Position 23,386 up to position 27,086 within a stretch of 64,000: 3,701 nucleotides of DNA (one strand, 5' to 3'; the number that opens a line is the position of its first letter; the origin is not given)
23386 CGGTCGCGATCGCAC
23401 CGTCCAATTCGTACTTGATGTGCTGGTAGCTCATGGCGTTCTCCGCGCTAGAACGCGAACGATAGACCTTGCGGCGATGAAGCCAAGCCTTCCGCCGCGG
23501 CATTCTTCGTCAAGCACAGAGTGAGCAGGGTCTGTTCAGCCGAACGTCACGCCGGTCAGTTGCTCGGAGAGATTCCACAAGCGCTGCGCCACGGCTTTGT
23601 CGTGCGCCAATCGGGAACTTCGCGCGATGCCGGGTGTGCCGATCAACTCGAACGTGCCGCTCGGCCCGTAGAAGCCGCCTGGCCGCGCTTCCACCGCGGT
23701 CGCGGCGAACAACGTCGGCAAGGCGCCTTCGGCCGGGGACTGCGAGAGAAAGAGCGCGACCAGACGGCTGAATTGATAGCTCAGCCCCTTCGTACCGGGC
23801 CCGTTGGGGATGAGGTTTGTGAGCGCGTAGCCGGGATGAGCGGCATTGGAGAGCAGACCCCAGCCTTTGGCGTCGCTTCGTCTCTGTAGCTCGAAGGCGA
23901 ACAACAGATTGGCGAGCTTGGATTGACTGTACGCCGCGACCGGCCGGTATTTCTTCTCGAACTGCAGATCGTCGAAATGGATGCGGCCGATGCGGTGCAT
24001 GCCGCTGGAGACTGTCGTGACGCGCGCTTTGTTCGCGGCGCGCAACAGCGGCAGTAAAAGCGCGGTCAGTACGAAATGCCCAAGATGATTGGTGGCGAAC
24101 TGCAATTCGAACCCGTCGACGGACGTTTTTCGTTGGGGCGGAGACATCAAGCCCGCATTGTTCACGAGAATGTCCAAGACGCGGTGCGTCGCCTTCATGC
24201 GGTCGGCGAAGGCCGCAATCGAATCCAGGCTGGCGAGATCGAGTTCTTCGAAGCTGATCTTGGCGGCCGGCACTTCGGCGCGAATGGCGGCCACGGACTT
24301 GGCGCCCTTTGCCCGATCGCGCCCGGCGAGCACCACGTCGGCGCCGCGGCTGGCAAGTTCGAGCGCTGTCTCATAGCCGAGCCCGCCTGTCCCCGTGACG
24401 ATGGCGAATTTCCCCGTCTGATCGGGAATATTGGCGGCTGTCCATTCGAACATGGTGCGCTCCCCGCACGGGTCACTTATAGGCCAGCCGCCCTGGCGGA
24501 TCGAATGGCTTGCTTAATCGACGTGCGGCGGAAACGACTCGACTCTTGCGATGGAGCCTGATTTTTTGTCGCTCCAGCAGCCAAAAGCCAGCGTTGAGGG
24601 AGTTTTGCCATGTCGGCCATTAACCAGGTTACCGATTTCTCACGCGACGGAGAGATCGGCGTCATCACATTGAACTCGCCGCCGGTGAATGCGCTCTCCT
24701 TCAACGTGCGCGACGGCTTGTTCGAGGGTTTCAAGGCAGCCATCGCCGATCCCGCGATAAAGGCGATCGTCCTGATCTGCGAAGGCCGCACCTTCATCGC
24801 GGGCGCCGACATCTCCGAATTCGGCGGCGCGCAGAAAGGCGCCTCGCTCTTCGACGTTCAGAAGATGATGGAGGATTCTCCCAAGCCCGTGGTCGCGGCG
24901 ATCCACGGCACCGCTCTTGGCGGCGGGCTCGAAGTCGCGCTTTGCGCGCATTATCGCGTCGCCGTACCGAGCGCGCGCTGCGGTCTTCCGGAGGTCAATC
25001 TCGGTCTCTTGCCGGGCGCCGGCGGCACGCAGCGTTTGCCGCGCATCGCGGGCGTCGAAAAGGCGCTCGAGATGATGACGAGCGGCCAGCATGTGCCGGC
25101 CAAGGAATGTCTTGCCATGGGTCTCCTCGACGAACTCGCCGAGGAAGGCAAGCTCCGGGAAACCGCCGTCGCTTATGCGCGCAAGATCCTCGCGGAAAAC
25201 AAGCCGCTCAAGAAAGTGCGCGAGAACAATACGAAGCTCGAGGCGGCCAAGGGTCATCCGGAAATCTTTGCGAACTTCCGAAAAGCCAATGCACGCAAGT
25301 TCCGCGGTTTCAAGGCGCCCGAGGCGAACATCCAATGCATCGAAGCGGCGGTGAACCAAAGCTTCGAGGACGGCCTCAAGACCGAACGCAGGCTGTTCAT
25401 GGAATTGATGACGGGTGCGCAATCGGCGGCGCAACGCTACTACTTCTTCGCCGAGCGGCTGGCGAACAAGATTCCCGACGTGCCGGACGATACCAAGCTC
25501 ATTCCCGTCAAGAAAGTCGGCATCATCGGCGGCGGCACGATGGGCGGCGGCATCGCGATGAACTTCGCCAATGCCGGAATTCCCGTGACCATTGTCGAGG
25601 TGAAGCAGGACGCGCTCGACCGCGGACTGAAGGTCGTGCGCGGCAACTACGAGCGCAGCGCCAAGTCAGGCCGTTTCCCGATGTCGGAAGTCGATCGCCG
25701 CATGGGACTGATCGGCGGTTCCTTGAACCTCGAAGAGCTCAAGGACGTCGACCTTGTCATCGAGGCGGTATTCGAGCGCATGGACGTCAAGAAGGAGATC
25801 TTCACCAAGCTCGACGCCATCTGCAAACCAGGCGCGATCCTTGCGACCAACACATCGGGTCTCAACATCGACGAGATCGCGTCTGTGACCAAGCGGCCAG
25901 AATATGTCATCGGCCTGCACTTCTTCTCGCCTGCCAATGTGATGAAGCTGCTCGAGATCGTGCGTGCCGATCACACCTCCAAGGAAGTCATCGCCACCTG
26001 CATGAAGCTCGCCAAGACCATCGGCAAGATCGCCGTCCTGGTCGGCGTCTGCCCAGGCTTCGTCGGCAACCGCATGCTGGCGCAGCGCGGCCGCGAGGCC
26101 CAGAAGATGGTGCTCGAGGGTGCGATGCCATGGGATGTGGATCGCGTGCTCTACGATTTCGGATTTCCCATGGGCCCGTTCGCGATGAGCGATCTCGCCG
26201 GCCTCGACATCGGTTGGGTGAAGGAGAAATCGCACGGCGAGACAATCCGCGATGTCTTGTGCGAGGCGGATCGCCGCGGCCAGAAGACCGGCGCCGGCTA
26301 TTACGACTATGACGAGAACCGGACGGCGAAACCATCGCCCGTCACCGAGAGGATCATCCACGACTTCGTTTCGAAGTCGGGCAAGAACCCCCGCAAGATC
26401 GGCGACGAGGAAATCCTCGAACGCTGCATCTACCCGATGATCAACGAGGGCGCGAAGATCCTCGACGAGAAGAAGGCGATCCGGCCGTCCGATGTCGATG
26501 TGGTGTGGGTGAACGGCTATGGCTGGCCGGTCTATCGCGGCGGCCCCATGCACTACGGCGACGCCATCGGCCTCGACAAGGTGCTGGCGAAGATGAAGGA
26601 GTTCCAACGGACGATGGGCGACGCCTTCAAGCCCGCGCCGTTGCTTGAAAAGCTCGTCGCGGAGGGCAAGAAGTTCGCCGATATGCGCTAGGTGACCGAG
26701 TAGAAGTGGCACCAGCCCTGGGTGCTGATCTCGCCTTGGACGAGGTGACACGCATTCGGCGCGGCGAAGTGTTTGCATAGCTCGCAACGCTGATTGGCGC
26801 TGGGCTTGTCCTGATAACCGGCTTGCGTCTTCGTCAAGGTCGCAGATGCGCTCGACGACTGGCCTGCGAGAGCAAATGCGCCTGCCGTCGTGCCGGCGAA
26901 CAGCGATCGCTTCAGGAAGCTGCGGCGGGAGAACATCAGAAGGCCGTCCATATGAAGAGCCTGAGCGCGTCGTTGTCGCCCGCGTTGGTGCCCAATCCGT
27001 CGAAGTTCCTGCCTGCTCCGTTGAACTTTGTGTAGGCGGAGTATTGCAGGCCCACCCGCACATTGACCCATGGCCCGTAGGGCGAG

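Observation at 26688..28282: Cyc2-like fused monohaem cytochrome-porin translationally coupled to a PioC/Iro-like HiPIP: candidate two-gene outer-membrane iron-oxidation / electron-uptake module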

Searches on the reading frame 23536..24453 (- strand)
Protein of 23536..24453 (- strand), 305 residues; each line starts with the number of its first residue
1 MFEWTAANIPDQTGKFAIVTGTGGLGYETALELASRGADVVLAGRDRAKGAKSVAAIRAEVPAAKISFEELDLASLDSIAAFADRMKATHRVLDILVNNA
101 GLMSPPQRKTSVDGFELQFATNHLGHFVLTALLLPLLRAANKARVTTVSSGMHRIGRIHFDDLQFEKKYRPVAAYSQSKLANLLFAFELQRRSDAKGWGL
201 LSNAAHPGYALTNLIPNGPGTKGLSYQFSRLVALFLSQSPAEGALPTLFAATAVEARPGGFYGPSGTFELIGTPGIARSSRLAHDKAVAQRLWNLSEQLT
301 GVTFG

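Call 56: find_encoding_contigs(protein=window:23536-24453:-, flank=9000, max_places=8)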
Protein window:23536-24453:- (305 aa): 23 contigs read that carry it; 8 places shown.
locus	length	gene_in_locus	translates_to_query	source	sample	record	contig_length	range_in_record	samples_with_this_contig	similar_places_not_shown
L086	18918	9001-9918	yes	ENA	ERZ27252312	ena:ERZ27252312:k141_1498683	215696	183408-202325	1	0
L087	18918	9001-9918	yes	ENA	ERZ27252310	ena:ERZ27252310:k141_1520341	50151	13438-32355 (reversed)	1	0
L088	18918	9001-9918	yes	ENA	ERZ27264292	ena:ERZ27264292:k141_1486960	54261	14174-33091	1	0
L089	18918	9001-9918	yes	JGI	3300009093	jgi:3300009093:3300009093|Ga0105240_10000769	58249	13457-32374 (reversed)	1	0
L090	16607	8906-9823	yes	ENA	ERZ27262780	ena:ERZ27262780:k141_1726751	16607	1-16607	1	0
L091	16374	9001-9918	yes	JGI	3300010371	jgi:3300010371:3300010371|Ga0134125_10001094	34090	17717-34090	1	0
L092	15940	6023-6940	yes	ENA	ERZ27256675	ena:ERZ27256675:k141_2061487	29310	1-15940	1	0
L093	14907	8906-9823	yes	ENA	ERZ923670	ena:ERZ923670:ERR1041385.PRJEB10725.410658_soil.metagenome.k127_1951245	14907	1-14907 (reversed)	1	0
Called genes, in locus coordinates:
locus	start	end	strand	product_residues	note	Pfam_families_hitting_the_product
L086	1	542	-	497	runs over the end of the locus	PF00501:AMP-binding, PF13193:AMP-binding_C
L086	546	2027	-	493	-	PF00501:AMP-binding, PF13193:AMP-binding_C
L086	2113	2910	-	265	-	PF00561:Abhydrolase_1, PF12697:Abhydrolase_6, PF12146:Hydrolase_4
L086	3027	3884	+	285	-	PF00583:Acetyltransf_1, PF13673:Acetyltransf_10, PF13508:Acetyltransf_7, PF08445:FR47 (weak)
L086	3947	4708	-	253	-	PF07589:PEP_exosort_dom (weak)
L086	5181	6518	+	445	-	-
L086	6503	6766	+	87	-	-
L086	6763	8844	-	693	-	PF00378:ECH_1, PF16113:ECH_2, PF02737:3HCDH_N, PF00725:3HCDH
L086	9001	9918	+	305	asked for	PF00106:adh_short, PF08659:KR (weak), PF13561:adh_short_C2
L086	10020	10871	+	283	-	PF00378:ECH_1, PF16113:ECH_2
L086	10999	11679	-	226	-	PF00753:Lactamase_B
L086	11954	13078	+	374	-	-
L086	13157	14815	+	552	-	PF00005:ABC_tran, PF02463:SMC_N (faint), PF13401:AAA_22 (faint), PF13476:AAA_23 (faint), PF13555:AAA_29 (faint), PF01926:MMR_HSR1 (faint), PF12848:ABC_tran_Xtn, PF00005:ABC_tran, +3 more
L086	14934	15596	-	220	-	PF05494:MlaC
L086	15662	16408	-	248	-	PF04333:MlaA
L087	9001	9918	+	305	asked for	PF00106:adh_short, PF08659:KR (weak), PF13561:adh_short_C2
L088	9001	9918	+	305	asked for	PF00106:adh_short, PF08659:KR (weak), PF13561:adh_short_C2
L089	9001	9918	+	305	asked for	PF00106:adh_short, PF08659:KR (weak), PF13561:adh_short_C2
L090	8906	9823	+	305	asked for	PF00106:adh_short, PF08659:KR (weak), PF13561:adh_short_C2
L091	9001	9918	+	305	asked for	PF00106:adh_short, PF08659:KR (weak), PF13561:adh_short_C2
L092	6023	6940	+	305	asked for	PF00106:adh_short, PF08659:KR (weak), PF13561:adh_short_C2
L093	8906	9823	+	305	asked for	PF00106:adh_short, PF08659:KR (weak), PF13561:adh_short_C2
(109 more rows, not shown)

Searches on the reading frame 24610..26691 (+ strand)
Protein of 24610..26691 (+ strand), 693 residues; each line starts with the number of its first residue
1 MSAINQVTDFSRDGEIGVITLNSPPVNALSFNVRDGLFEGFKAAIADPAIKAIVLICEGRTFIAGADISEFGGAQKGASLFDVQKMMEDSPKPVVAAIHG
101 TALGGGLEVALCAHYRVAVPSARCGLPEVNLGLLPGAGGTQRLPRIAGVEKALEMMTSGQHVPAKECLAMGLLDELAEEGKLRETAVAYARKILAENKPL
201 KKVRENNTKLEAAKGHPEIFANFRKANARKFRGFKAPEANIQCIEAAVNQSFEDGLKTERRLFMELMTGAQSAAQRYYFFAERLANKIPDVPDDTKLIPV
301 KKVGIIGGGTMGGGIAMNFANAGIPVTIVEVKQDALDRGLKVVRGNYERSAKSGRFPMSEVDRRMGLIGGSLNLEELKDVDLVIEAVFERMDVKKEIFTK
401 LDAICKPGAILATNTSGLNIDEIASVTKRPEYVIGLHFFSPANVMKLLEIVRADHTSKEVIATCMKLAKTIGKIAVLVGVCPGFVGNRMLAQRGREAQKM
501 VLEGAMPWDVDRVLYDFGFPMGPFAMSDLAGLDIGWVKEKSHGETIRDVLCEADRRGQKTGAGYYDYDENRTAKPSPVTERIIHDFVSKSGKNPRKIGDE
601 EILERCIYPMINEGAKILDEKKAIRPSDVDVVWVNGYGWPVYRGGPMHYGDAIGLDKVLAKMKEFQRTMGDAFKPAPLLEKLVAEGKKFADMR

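Call 3: search_protein_families(library=pfam, proteins=[window:24610-26691:+], max_evalue=1)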
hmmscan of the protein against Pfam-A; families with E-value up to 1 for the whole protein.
window:24610-26691:+ (693 aa): 13 families
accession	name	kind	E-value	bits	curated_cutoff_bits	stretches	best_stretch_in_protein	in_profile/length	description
PF02737.24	3HCDH_N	-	9.6e-64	215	22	1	302-479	1-178/180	3-hydroxyacyl-CoA dehydrogenase, NAD binding domain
PF00378.25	ECH_1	-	9.3e-41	140.2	27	1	14-201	4-199/251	Enoyl-CoA hydratase/isomerase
PF00725.27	3HCDH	-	3.8e-33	114.3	22.1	2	483-567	1-97/97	3-hydroxyacyl-CoA dehydrogenase, C-terminal domain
PF16113.10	ECH_2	-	2.1e-25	90.4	27.2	1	16-209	1-205/335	Enoyl-CoA hydratase/isomerase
PF03446.21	NAD_binding_2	-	0.00039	20.9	21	1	302-341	1-40/161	NAD binding domain of 6-phosphogluconate dehydrogenase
PF03807.23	F420_oxidored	-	0.003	18.5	21.6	1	302-329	1-29/94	NADP oxidoreductase coenzyme F420-dependent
PF07992.20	Pyr_redox_2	-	0.0058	16.5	26.1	1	294-339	142-180/291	Pyridine nucleotide-disulphide oxidoreductase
PF00070.33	Pyr_redox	-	0.019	15.9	22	1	302-336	1-35/82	Pyridine nucleotide-disulphide oxidoreductase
PF13241.12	NAD_binding_7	-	0.021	15.8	22.1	1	301-398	8-79/104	Putative NAD(P)-binding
PF02558.23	ApbA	-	0.025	14.7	22.2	1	303-408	1-93/150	Ketopantoate reductase PanE/ApbA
PF01266.30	DAO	-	0.028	14.4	27.9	1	303-347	2-50/353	FAD dependent oxidoreductase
PF22660.2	RS_preATP-grasp-like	-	0.052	14.4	27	1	301-351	2-54/98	Ribonucleotide synthetase preATP-grasp domain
PF02254.24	TrkA_N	-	0.2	12.5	23.8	1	305-345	3-47/116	TrkA-N domain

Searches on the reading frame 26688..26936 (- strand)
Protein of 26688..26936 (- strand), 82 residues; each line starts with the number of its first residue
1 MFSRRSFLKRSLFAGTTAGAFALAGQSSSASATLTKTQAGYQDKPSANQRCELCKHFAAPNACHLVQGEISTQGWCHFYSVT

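Call 3: search_protein_families(library=pfam, proteins=[window:26688-26936:-], max_evalue=1)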
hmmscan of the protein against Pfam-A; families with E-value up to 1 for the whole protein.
window:26688-26936:- (82 aa): 1 family
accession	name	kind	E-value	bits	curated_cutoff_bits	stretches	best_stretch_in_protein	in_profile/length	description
PF01355.22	HIPIP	-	0.0014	19.3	22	1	36-79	16-65/66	High potential iron-sulfur protein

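Call 4: search_protein_families(library=ncbifam, proteins=[window:26688-26936:-], max_evalue=1)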
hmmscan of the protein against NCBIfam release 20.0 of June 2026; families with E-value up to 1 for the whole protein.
window:26688-26936:- (82 aa): 3 families
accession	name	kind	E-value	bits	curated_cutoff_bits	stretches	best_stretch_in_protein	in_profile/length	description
NF041615.1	Feoxidase_Iro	equivalog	2.1e-14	53.6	100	1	3-78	9-84/90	iron oxidase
TIGR01409.1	TAT_signal_seq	domain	0.0024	18.2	16.7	1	3-32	2-29/29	twin-arginine translocation signal domain-containing protein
TIGR02811.1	formate_TAT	hypoth_equivalog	0.028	14.8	48.45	1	3-37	10-44/66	formate dehydrogenase region TAT target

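Call 36: search_solved_structures(query=window:26688-26936:-, max_evalue=1, show_alignments=2)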
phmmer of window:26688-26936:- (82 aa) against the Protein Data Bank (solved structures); distinct sequences matched with E-value up to 1: 2.
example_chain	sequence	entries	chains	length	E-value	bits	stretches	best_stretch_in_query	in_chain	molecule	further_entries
6xyv_A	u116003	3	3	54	9.2e-10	41.8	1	37-80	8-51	PioC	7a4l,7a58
1hlq_A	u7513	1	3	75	0.14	15.9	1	13-79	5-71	HIGH-POTENTIAL IRON-SULFUR PROTEIN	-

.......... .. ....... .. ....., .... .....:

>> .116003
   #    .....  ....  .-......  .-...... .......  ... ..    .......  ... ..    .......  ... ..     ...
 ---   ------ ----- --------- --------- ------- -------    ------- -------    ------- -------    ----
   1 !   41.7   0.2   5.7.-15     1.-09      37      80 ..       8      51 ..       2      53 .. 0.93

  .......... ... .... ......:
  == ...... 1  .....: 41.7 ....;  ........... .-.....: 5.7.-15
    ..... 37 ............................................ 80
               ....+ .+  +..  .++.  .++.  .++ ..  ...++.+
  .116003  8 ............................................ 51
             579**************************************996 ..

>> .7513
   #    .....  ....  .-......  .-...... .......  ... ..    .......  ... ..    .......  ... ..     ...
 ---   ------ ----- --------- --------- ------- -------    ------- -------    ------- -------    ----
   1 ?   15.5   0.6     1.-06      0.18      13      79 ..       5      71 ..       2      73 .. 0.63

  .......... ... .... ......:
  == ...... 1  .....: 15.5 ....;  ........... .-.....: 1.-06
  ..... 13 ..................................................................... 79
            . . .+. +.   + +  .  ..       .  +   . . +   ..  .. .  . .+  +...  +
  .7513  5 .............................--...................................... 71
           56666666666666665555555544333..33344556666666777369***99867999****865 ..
